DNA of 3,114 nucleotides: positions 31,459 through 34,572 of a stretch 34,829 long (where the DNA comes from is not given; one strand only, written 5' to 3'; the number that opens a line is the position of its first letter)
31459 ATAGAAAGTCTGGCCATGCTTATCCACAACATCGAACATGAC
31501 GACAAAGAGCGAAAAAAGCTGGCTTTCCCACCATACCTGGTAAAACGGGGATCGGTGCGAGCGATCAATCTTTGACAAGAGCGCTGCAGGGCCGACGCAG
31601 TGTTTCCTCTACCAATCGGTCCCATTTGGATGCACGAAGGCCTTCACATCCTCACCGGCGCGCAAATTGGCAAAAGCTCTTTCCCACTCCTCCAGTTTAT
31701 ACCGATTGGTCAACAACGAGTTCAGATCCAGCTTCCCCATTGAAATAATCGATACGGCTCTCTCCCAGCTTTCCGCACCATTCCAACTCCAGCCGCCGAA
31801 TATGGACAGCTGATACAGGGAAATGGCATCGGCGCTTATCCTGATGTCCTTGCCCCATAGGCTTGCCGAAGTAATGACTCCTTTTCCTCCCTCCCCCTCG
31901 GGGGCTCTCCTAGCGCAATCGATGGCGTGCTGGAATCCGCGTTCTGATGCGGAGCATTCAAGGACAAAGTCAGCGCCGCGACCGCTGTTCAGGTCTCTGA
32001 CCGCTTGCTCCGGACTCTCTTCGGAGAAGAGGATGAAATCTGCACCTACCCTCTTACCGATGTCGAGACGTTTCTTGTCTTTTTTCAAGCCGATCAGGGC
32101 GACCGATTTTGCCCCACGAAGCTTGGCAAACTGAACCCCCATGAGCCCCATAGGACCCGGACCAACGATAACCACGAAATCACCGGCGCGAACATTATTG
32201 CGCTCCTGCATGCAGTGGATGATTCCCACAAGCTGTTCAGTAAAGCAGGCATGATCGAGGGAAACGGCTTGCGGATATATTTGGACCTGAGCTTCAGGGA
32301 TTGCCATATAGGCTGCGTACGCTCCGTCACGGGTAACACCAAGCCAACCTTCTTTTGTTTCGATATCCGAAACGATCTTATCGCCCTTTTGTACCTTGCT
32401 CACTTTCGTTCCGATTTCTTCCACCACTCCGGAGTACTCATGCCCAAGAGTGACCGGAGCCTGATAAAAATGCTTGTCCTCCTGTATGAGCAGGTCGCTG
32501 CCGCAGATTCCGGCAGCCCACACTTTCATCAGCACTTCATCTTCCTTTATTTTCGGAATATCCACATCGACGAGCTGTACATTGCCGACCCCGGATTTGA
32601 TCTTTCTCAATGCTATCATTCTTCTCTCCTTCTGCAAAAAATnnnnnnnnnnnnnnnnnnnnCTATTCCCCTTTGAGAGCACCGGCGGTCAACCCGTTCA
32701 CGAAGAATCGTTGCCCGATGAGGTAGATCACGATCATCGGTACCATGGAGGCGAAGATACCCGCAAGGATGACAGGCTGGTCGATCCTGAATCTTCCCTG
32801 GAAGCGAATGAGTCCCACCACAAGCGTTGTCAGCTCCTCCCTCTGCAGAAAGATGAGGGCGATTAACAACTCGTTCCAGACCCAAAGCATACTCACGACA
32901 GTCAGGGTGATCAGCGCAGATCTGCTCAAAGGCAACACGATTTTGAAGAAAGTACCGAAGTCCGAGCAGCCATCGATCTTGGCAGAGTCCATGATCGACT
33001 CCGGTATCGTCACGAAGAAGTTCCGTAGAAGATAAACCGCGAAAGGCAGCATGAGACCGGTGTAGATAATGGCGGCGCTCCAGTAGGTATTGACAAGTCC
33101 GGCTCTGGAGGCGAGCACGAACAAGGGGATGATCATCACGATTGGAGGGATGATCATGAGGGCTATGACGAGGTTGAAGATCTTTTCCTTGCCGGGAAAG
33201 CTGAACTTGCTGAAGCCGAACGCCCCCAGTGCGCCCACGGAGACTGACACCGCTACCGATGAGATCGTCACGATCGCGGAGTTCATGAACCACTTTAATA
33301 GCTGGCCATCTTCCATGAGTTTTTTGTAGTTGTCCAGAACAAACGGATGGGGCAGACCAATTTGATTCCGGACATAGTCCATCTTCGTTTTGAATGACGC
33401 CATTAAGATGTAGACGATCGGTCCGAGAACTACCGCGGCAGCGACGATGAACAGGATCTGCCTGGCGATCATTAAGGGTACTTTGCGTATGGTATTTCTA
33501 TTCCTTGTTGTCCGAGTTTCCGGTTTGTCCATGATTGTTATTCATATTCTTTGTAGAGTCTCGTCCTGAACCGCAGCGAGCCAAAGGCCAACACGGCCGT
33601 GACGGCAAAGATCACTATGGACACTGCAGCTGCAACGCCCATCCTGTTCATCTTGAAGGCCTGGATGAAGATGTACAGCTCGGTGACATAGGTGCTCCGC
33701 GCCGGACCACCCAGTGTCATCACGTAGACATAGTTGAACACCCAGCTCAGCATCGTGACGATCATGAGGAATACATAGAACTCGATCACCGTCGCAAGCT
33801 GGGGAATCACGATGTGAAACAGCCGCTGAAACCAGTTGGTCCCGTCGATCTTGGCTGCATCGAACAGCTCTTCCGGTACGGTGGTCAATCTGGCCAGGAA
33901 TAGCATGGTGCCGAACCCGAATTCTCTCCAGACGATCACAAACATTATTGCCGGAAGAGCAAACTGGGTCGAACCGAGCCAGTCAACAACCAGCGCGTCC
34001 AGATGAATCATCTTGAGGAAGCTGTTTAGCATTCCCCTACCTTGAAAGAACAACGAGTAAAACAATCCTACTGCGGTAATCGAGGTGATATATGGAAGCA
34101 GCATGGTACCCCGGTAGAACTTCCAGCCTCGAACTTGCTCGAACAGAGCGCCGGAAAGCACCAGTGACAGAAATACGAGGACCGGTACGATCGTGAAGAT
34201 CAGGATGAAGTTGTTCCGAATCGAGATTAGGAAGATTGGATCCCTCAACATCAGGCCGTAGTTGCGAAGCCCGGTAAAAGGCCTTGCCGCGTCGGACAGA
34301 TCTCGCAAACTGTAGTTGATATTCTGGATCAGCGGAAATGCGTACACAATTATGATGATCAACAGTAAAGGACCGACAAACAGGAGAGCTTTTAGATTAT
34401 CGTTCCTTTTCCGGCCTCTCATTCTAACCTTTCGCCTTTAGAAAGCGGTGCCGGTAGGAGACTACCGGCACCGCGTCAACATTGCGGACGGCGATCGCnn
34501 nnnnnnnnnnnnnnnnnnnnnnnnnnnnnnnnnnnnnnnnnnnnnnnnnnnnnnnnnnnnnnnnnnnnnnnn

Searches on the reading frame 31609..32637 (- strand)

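Call 5: search_protein_families(library=pfam, proteins=[window:31609-32637:-])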
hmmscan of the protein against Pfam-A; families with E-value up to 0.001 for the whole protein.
window:31609-32637:- (342 aa): 3 families
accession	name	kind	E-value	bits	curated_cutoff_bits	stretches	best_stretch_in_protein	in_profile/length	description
PF08240.17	ADH_N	-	7.2e-19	68.4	23.5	1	32-118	2-99/104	Alcohol dehydrogenase GroES-like domain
PF00107.32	ADH_zinc_N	-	4.9e-15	56.1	31.8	1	162-298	1-127/129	Zinc-binding dehydrogenase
PF16912.11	Glu_dehyd_C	-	4.6e-08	33.2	34.9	1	153-335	32-209/211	Glucose dehydrogenase C-terminus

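Call 28: search_protein_families(library=ncbifam, proteins=[window:31609-32637:-], max_evalue=0.00001)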
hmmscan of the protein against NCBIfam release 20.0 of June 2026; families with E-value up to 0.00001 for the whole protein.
window:31609-32637:- (342 aa): 22 families
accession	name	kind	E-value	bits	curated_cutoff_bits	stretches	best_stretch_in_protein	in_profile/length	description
NF003808.0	PRK05396.1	equivalog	2.9e-49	167.8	380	2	98-334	112-337/341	L-threonine 3-dehydrogenase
TIGR00692.1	tdh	equivalog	7.8e-49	166.5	458.35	2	98-332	110-335/340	L-threonine 3-dehydrogenase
NF041097.1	keto_inos_dh_IolM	equivalog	2.2e-43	148.4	450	2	99-336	145-388/389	scyllo-inosose 3-dehydrogenase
TIGR03989.1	Rxyl_3153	subfamily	1.3e-35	123.4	440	2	105-334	139-367/370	NDMA-dependent alcohol dehydrogenase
NF007642.0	PRK10309.1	equivalog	6.9e-35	120.9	550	2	97-325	107-333/347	galactitol-1-phosphate 5-dehydrogenase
TIGR03451.1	mycoS_dep_FDH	equivalog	1.3e-26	93.2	512.9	2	146-335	171-356/358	S-(hydroxymethyl)mycothiol dehydrogenase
TIGR02818.1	adh_III_F_hyde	equivalog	7.7e-23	81.1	543.95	2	106-336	139-367/368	S-(hydroxymethyl)glutathione dehydrogenase/class III alcohol dehydrogenase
NF010344.0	PRK13771.1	subfamily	2e-22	79.6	349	2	19-91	12-85/334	putative alcohol dehydrogenase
TIGR02824.1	quinone_pig3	subfamily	3.5e-22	78.8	296.8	1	15-230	10-217/325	putative NAD(P)H quinone oxidoreductase, PIG3 family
NF007489.0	PRK10083.1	equivalog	9.4e-22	77.4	376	2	98-210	108-218/339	Zn-dependent oxidoreductase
NF041172.1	AcrlCoa_red_Thmprot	equivalog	2.5e-20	72.7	500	2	19-93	12-87/334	acryloyl-CoA reductase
NF006940.0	PRK09422.1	equivalog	8.7e-19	67.6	344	2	19-88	11-80/338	alcohol dehydrogenase AdhP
NF007375.0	PRK09880.1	equivalog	1.1e-18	67.2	469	1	104-323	123-328/344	L-idonate 5-dehydrogenase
TIGR03366.1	HpnZ_proposed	hypoth_equivalog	1.5e-17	63.8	328.1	2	103-241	106-242/315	putative phosphonate catabolism associated alcohol dehydrogenase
NF008024.0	PRK10754.1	subfamily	7.1e-16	58.1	348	1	16-245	12-232/327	NADPH:quinone reductase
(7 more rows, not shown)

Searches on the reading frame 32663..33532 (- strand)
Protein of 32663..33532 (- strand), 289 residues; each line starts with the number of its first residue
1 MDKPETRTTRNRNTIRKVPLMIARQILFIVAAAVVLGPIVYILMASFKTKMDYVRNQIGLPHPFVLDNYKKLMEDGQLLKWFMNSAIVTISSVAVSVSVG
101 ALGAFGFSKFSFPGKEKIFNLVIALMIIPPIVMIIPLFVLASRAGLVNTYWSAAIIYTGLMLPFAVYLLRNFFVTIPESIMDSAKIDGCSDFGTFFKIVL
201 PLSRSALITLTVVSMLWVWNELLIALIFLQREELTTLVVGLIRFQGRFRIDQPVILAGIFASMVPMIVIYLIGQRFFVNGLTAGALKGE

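Call 5: search_protein_families(library=pfam, proteins=[window:32663-33532:-])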
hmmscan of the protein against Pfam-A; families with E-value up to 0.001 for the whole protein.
window:32663-33532:- (289 aa): 1 family
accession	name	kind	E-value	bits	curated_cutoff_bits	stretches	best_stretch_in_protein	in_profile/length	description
PF00528.27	BPD_transp_1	-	1.4e-17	64.5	26.4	1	100-273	5-175/184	Binding-protein-dependent transport system inner membrane component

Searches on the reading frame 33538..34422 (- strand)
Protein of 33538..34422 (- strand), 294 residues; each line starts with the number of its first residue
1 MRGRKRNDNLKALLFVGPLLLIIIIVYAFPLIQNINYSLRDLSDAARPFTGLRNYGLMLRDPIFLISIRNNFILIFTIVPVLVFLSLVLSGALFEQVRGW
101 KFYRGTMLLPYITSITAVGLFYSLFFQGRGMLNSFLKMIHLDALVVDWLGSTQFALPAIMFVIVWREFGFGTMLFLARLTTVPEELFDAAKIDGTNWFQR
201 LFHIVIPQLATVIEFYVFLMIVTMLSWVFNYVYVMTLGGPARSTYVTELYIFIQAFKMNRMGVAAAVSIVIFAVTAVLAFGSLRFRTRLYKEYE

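Call 5: search_protein_families(library=pfam, proteins=[window:33538-34422:-])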
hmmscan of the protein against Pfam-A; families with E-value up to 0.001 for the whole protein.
window:33538-34422:- (294 aa): 1 family
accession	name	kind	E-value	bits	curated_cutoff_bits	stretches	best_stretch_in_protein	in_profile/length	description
PF00528.27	BPD_transp_1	-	7.3e-06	26.3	26.4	1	71-277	22-171/184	Binding-protein-dependent transport system inner membrane component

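Call 39: find_encoding_contigs(protein=window:33538-34422:-, flank=10000, max_places=3)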
Protein window:33538-34422:- (294 aa): 16 contigs read that carry it; 3 places shown.
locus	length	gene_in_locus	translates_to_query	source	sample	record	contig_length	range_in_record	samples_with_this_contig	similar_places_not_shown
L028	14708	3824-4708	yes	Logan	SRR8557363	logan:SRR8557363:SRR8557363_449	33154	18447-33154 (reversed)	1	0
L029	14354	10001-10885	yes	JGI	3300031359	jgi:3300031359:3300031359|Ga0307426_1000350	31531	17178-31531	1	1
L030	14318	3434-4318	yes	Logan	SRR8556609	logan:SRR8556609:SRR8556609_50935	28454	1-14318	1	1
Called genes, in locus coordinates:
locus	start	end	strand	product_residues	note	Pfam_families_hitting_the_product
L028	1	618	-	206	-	?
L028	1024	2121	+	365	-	PF01208:URO-D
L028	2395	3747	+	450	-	PF01547:SBP_bac_1, PF13416:SBP_bac_8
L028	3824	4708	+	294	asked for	PF00528:BPD_transp_1 (weak)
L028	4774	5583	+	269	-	PF00528:BPD_transp_1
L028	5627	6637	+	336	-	PF08240:ADH_N, PF16912:Glu_dehyd_C, PF00107:ADH_zinc_N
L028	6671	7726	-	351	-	PF00356:LacI, PF00532:Peripla_BP_1, PF13407:Peripla_BP_4, PF13377:Peripla_BP_3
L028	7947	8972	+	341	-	PF01408:GFO_IDH_MocA, PF22725:GFO_IDH_MocA_C3, PF02894:GFO_IDH_MocA_C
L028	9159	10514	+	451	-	PF00557:Peptidase_M24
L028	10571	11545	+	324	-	PF00676:E1_dh, PF02775:TPP_enzyme_C (weak), PF13292:DXP_synthase_N (weak)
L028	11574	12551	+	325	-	PF02779:Transket_pyr, PF02780:Transketolase_C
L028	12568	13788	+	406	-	PF00364:Biotin_lipoyl, PF02817:E3_binding, PF00198:2-oxoacid_dh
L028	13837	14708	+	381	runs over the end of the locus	PF01321:Creatinase_N (weak), PF00557:Peptidase_M24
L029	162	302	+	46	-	-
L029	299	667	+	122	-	PF01850:PIN (weak)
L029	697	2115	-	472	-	PF12801:Fer4_5, PF00037:Fer4 (faint), PF12801:Fer4_5, PF13187:Fer4_9 (faint), PF13484:Fer4_16 (faint), PF13237:Fer4_10 (faint), PF12838:Fer4_7 (weak)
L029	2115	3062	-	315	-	PF04015:DUF362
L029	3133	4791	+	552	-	PF08448:PAS_4 (weak), PF13426:PAS_9 (faint), PF00990:GGDEF, PF00563:EAL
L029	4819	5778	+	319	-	PF05448:AXE1, PF02129:Peptidase_S15 (faint), PF12146:Hydrolase_4 (faint), PF00561:Abhydrolase_1 (faint), PF00326:Peptidase_S9 (faint)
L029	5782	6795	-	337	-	PF01073:3Beta_HSD, PF01370:Epimerase, PF02719:Polysacc_synt_2 (weak), PF04321:RmlD_sub_bind, PF05368:NmrA (weak), PF13460:NAD_binding_10, PF16363:GDP_Man_Dehyd, PF07993:NAD_binding_4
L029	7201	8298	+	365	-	PF01208:URO-D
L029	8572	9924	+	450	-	PF01547:SBP_bac_1, PF13416:SBP_bac_8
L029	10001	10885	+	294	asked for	PF00528:BPD_transp_1 (weak)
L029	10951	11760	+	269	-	PF00528:BPD_transp_1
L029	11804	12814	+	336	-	PF08240:ADH_N, PF16912:Glu_dehyd_C, PF00107:ADH_zinc_N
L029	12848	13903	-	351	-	PF00356:LacI, PF00532:Peripla_BP_1, PF13407:Peripla_BP_4, PF13377:Peripla_BP_3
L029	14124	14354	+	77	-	?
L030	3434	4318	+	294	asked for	PF00528:BPD_transp_1 (weak)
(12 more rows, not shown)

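Call 43: search_protein_families(library=pfam, proteins=[L029:7201-8298:+, L029:697-2115:-, L029:2115-3062:-], max_evalue=0.01)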
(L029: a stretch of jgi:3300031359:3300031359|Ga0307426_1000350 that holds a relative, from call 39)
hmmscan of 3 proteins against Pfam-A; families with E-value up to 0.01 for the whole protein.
L029:7201-8298:+ (365 aa): 1 family
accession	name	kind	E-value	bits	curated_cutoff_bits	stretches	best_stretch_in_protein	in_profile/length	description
PF01208.23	URO-D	-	7.5e-14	51.9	23.9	1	175-360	164-346/346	Uroporphyrinogen decarboxylase (URO-D)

L029:697-2115:- (472 aa): 10 families
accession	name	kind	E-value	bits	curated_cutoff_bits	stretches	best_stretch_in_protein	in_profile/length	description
PF12801.12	Fer4_5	-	7.4e-19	67.9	22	2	58-101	3-46/48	4Fe-4S binding domain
PF12838.12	Fer4_7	-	1.4e-13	51.5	27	3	323-377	1-51/52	4Fe-4S dicluster domain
PF13187.11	Fer4_9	-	2.4e-09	37.5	27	2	410-462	4-49/52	4Fe-4S dicluster domain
PF13484.11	Fer4_16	-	1.6e-07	32.4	30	0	367-420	5-65/66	4Fe-4S double cluster binding domain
PF00037.32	Fer4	-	2.6e-07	30.6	21.1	2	446-463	4-21/24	4Fe-4S binding domain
PF13237.11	Fer4_10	-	1e-06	29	25.5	0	397-461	4-53/53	4Fe-4S dicluster domain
PF25160.1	LdpA_Fe-S-bd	-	6.8e-05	23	27.6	1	414-465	9-43/49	LdpA Fe-S cluster-binding domain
PF12797.12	Fer4_2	-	0.00048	20.4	24.5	1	443-462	3-22/22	4Fe-4S binding domain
PF12837.12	Fer4_6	-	0.00092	19.5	25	1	322-339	7-24/24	4Fe-4S binding domain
PF13183.11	Fer4_8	-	0.0012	19.8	27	1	410-462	7-66/68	4Fe-4S dicluster domain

L029:2115-3062:- (315 aa): 2 families
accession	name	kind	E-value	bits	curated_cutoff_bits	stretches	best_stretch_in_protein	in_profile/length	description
PF04015.17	DUF362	-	7.1e-44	150.7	24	1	83-281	1-199/200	Domain of unknown function (DUF362)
PF10518.14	TAT_signal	-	0.0028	18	22.7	1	19-32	2-15/21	TAT (twin-arginine translocation) pathway signal sequence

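Call 45: search_solved_structures(query=L029:7201-8298:+, max_evalue=0.1, show_alignments=2)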
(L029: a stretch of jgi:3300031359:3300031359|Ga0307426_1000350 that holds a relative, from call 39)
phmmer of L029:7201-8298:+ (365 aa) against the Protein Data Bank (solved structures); distinct sequences matched with E-value up to 0.1: 0.

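Call 47: search_solved_structures(query=A2, max_evalue=1, show_alignments=3)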
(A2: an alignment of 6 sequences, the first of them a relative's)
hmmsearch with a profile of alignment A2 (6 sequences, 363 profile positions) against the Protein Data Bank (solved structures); distinct sequences matched with E-value up to 1: 4.
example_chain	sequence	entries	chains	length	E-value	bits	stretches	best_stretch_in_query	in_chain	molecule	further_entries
9rui_A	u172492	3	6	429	6.7e-07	31.8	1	226-362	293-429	CdmB from Acetobacterium malicum subsp. dehalogenans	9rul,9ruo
4ay7_A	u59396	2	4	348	0.0058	18.8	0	178-276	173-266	METHYLCOBALAMIN: COENZYME M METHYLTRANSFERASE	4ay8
6eb9_A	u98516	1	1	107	0.21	13.7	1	274-345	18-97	Phosphoprotein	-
5oey_A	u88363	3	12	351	0.56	12.3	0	8-60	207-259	FBP protein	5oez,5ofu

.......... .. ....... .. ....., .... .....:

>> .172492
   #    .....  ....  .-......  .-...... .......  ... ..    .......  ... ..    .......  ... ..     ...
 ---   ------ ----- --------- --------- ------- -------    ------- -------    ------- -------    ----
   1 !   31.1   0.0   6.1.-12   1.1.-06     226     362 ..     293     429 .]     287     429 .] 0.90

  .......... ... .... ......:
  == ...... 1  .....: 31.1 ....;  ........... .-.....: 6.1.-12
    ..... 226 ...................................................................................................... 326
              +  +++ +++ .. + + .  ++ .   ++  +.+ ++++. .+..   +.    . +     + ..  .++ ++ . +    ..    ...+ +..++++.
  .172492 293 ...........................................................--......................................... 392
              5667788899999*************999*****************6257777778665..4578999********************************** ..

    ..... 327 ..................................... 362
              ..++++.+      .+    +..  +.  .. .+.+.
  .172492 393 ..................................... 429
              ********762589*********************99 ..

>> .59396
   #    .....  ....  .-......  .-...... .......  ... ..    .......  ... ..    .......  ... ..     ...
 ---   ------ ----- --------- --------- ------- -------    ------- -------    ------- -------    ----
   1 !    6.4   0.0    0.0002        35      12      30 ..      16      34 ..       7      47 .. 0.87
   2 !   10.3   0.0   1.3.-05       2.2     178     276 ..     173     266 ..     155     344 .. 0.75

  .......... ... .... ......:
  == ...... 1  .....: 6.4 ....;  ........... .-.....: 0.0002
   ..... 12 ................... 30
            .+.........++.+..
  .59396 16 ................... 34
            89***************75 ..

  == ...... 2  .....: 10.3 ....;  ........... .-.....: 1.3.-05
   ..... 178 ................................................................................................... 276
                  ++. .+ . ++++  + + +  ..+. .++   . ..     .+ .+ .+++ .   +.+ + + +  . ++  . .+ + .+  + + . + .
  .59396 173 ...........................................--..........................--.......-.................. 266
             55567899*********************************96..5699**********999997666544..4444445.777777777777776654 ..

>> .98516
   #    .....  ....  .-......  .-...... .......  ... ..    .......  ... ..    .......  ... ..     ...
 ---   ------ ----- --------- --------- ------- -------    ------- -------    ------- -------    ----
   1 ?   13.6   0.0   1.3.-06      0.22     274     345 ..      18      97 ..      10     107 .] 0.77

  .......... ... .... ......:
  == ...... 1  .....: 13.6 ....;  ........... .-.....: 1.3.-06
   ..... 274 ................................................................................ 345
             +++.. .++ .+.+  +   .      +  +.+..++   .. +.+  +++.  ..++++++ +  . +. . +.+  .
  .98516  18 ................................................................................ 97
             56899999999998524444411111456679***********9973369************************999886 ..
